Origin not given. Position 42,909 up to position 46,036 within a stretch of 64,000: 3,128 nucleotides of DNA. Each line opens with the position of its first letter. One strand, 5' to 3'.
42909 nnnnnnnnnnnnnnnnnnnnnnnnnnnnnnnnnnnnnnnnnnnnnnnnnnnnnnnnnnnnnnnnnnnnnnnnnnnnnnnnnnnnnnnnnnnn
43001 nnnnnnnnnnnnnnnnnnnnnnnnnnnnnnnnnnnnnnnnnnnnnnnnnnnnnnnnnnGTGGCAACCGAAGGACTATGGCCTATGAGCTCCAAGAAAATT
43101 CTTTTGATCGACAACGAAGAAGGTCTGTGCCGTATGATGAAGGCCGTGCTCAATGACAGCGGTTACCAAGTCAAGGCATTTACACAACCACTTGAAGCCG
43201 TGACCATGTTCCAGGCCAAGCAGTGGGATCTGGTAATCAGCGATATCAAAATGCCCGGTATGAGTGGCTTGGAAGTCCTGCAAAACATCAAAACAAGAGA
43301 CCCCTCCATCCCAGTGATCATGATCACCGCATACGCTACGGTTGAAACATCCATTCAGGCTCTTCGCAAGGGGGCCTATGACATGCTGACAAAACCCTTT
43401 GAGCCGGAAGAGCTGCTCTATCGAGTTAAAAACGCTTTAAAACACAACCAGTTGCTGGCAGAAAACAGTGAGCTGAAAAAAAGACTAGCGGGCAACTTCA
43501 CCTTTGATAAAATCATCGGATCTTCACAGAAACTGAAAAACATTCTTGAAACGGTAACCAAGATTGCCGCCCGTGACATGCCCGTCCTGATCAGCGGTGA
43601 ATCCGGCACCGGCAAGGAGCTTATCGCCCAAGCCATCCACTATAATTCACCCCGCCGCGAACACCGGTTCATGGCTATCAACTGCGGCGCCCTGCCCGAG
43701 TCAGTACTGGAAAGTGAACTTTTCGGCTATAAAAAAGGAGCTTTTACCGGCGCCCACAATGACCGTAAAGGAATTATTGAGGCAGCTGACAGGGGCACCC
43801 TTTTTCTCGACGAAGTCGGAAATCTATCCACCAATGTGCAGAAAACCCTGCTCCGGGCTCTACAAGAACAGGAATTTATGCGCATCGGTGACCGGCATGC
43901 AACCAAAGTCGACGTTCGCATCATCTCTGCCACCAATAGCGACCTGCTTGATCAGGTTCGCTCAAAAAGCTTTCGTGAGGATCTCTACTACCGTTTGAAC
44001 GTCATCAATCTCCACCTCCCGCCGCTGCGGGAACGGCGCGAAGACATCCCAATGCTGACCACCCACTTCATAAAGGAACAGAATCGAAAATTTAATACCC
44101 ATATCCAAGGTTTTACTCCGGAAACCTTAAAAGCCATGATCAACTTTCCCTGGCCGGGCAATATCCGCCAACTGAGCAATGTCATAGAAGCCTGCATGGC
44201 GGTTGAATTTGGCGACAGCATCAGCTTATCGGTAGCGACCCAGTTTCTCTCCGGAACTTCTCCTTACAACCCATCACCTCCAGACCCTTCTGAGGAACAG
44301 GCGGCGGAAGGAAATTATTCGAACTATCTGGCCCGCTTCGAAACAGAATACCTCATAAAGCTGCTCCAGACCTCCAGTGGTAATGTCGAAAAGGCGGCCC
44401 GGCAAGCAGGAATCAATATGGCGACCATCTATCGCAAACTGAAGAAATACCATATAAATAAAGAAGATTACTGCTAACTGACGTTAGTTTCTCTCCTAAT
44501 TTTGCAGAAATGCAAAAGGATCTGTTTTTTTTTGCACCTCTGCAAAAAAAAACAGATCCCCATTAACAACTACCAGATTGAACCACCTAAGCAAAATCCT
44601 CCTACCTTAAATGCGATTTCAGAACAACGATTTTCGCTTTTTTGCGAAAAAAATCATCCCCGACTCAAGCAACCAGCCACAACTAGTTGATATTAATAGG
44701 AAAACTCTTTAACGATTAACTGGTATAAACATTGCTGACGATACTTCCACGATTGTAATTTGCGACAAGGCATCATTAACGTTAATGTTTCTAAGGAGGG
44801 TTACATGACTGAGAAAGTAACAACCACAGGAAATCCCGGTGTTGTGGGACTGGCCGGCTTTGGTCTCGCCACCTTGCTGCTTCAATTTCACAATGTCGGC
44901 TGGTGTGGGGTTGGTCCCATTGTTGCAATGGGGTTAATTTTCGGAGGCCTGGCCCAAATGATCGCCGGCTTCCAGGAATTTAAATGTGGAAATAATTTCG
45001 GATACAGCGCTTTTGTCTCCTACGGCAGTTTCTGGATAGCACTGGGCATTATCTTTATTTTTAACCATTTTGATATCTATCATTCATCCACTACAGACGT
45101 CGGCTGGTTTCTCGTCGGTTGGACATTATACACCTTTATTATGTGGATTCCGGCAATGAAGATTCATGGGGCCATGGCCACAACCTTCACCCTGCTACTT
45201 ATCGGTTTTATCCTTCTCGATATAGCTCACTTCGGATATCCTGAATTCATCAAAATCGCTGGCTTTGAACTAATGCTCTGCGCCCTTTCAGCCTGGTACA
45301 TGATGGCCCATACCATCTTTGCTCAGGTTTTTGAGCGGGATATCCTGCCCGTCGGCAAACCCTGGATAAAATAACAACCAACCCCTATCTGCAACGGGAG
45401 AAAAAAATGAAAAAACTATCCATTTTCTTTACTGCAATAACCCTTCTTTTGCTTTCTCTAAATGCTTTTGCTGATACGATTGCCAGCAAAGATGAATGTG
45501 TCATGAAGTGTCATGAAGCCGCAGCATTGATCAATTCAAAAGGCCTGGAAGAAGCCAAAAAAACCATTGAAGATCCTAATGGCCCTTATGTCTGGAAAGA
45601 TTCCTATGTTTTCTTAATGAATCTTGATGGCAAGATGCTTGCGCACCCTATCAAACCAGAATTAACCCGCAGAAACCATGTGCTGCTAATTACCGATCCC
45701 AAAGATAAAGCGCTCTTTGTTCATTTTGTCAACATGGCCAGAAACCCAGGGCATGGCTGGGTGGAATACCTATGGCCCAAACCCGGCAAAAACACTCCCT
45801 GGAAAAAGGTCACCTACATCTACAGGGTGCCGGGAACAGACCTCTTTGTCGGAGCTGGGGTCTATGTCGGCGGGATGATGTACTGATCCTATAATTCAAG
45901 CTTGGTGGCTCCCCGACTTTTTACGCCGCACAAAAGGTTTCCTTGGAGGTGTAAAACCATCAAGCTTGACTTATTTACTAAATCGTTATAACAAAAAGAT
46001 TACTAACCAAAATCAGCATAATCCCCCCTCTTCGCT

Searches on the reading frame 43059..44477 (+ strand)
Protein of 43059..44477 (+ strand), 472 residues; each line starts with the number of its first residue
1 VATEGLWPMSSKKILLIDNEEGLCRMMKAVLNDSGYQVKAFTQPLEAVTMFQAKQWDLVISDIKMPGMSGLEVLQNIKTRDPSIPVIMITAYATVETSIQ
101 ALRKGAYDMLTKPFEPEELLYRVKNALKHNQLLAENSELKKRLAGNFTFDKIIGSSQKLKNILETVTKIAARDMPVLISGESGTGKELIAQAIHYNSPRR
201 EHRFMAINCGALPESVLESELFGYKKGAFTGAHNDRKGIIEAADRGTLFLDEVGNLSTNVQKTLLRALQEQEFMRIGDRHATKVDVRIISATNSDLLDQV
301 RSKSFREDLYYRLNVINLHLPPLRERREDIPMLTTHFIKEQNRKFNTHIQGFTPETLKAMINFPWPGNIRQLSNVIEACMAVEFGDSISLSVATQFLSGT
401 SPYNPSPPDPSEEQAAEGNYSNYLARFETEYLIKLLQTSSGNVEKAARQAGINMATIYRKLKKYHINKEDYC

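Call 15: search_protein_families(library=pfam, proteins=[window:43059-44477:+], max_evalue=0.001)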
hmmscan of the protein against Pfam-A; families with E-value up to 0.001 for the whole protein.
window:43059-44477:+ (472 aa): 9 families
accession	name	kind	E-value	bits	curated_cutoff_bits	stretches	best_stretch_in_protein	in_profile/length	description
PF00158.32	Sigma54_activat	-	3.7e-71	238.7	20.2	1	152-318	1-167/168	Sigma-54 interaction domain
PF00072.30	Response_reg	-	1.7e-31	109.1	30.2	1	14-123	1-110/111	Response regulator receiver domain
PF14532.12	Sigma54_activ_2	-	9.1e-24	84.7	25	1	153-323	1-138/138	Sigma-54 interaction domain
PF25601.1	AAA_lid_14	-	8.6e-22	77.2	27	1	324-391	1-68/87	AAA+ ATPase lid domain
PF02954.25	HTH_8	-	5.3e-10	39.3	22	1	424-464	2-42/42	Bacterial regulatory protein, Fis family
PF07728.20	AAA_5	-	3.4e-06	27.5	22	1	175-295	1-124/139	AAA domain (dynein-related subfamily)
PF01078.27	Mg_chelatase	-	4e-06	26.8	20.3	0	231-278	93-142/207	Magnesium chelatase, subunit ChlI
PF00004.35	AAA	-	3.4e-05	24.8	21.2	1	176-301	1-115/131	ATPase family associated with various cellular activities (AAA)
PF18024.7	HTH_50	-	0.00027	21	27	1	417-467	1-50/50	Helix-turn-helix domain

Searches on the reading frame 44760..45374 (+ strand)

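Call 14: search_protein_families(library=pfam, proteins=[window:44760-45374:+], max_evalue=0.001)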
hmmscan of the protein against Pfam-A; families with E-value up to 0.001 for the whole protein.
window:44760-45374:+ (204 aa): 1 family
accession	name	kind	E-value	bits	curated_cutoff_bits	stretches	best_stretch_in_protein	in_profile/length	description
PF01184.24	Gpr1_Fun34_YaaH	-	2.4e-33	116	25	1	14-187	8-191/207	GPR1/FUN34/yaaH family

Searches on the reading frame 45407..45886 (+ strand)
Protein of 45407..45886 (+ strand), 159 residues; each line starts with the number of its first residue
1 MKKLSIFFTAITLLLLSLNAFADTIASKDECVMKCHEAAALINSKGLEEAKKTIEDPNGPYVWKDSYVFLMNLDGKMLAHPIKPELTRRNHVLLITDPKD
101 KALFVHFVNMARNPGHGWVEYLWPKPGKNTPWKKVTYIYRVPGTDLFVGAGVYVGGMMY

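Call 14: search_protein_families(library=pfam, proteins=[window:45407-45886:+], max_evalue=0.001)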
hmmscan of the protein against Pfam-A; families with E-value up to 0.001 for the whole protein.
window:45407-45886:+ (159 aa): 2 families
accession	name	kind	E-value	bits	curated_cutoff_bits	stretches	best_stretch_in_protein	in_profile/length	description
PF08269.17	dCache_2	-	1.8e-19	70.4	26.5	1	64-154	205-294/298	Cache domain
PF17200.10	sCache_2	-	8.4e-16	58.7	25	1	48-154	39-142/155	Single Cache domain 2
